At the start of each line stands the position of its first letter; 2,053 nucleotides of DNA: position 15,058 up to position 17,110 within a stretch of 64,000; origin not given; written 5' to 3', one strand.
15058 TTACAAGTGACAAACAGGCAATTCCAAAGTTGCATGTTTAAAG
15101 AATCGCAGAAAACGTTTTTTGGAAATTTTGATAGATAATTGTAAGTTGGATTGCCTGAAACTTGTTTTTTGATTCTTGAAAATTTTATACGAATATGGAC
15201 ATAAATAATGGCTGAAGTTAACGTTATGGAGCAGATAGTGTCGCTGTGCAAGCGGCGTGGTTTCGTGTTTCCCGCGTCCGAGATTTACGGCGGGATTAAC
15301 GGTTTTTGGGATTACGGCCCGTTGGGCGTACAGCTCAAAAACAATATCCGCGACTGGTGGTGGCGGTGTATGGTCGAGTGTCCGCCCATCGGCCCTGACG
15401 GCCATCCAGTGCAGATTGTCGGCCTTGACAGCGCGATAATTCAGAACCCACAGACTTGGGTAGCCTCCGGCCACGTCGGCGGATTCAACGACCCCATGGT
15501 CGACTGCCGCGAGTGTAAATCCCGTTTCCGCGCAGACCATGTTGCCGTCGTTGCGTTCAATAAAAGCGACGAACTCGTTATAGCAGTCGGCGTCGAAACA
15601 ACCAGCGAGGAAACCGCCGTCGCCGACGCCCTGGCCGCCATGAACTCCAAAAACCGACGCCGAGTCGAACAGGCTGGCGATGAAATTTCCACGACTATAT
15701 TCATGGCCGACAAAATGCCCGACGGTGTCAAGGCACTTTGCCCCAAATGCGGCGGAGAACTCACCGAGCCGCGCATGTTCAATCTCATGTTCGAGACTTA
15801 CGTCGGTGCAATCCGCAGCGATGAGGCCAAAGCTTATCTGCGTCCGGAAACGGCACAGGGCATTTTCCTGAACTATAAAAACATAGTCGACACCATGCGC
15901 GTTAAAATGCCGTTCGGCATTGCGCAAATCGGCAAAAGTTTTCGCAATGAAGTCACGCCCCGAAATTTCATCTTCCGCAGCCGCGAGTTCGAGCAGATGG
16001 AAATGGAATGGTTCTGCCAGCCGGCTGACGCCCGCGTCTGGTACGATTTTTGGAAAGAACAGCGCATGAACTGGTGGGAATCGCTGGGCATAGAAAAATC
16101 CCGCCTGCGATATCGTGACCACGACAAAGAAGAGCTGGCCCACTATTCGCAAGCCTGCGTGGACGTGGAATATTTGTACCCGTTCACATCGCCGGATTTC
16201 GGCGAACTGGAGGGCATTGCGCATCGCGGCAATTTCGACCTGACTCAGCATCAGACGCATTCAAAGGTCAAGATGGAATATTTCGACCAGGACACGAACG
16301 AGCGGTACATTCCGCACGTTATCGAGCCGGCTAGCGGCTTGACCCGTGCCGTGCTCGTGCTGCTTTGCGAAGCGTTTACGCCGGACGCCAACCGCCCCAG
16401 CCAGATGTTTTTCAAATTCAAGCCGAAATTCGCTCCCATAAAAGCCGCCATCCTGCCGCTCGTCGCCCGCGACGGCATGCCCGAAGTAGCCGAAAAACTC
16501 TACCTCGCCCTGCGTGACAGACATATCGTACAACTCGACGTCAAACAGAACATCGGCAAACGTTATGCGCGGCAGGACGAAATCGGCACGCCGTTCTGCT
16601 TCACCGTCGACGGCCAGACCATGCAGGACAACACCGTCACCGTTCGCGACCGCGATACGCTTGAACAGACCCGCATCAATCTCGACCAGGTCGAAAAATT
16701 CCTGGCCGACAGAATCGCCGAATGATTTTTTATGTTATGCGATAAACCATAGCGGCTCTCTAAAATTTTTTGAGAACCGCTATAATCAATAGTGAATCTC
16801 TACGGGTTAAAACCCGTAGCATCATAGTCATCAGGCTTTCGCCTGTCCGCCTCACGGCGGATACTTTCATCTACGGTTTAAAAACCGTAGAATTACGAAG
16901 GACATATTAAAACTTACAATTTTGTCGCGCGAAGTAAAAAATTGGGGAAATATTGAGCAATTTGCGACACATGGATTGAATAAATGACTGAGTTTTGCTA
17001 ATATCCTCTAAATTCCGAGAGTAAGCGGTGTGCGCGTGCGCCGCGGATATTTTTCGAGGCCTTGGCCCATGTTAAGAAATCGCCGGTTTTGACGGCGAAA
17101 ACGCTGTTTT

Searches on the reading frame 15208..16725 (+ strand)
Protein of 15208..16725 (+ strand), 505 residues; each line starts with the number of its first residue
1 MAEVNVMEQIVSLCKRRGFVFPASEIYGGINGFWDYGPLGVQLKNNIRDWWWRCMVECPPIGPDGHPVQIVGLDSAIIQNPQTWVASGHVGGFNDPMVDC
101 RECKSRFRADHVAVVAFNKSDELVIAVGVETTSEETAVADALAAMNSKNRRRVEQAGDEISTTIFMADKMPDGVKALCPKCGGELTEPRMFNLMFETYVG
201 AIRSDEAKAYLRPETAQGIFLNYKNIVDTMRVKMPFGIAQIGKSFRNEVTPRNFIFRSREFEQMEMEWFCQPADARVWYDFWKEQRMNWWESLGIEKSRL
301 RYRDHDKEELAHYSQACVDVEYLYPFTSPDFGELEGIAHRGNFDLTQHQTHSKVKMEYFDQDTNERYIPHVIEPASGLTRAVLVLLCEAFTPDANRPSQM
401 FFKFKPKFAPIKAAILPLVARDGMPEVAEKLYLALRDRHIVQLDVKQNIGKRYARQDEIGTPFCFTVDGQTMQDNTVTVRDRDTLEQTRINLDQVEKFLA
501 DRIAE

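Call 12: find_encoding_contigs(protein=window:15208-16725:+, flank=10000, max_places=10)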
Protein window:15208-16725:+ (505 aa): 3 contigs read that carry it; 3 places shown.
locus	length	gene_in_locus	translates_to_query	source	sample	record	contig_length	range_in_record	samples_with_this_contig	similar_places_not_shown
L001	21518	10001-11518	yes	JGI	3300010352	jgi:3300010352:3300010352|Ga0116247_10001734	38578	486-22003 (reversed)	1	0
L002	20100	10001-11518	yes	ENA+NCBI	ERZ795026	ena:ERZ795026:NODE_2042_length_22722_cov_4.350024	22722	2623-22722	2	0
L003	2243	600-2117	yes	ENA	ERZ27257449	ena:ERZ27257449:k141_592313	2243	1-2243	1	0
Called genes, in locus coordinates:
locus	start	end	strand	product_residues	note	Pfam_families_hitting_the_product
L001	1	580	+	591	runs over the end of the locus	PF05157:MshEN, PF00437:T2SSE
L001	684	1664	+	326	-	PF00437:T2SSE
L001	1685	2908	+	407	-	PF00482:T2SSF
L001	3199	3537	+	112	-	PF01740:STAS, PF13466:STAS_2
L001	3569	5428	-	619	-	PF02518:HATPase_c, PF13589:HATPase_c_3, PF09239:Topo-VIb_trans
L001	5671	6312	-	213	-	PF04367:DUF502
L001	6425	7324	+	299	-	PF13620:CarboxypepD_reg (faint), PF20598:DUF6795 (faint)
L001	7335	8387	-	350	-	PF01263:Aldose_epim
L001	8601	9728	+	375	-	PF13378:MR_MLE_C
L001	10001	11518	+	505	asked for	PF00587:tRNA-synt_2b, PF03129:HGTP_anticodon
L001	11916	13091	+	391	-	PF00988:CPSase_sm_chain, PF07722:Peptidase_C26 (faint), PF00117:GATase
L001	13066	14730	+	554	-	PF06418:CTP_synth_N, PF00117:GATase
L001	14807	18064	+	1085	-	PF25596:CPSase_L_D1, PF02786:CPSase_L_D2, PF02787:CPSase_L_D3, PF25596:CPSase_L_D1, PF02222:ATP-grasp, PF02786:CPSase_L_D2, PF07478:Dala_Dala_lig_C, PF02142:MGS, +3 more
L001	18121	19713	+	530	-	PF13230:GATase_4, PF13522:GATase_6, PF13537:GATase_7, PF00156:Pribosyltran (weak)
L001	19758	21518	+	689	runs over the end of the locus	PF17191:RecG_wedge, PF01336:tRNA_anti-codon, PF04851:ResIII, PF00270:DEAD, PF00271:Helicase_C, PF19833:RecG_dom3_C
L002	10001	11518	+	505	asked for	PF00587:tRNA-synt_2b, PF03129:HGTP_anticodon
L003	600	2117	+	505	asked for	PF00587:tRNA-synt_2b, PF03129:HGTP_anticodon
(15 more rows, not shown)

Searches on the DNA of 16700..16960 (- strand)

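Call 26: search_rna_families(source=window, start=16700, end=16960, threshold=evalue, max_evalue=10)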
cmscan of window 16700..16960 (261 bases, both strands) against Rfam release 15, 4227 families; matches with E-value up to 10: 3.
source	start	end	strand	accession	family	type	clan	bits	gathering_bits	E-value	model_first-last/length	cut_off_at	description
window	16767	16808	-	RF04346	Plastid-ccsA-ndhD-1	Cis-reg;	CL00154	15.8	48.5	1.4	1-57/57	no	Plastid-ccsA-ndhD-1 3UTR RNA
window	16875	16913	-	RF02108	DLEU2_4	Gene; lncRNA;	-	13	40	3.1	23-58/58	no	Deleted in lymphocytic leukemia 2 conserved region 4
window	16755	16855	+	RF02956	DUF2693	Gene; sRNA;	-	12.9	81.3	2.6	1-165/165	no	DUF2693 RNA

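Call 62: search_dna_similar(query=window:16786-16914:-, collection=plasmids, mode=distant, max_evalue=0.01, max_rows=10)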
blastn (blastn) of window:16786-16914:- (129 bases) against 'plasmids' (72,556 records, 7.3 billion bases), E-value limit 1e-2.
No match.

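Call 63: search_dna_similar(query=window:16786-16914:-, collection=phages, mode=distant, max_evalue=0.01, max_rows=10)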
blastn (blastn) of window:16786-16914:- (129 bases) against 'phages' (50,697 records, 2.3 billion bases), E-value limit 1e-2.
No match.
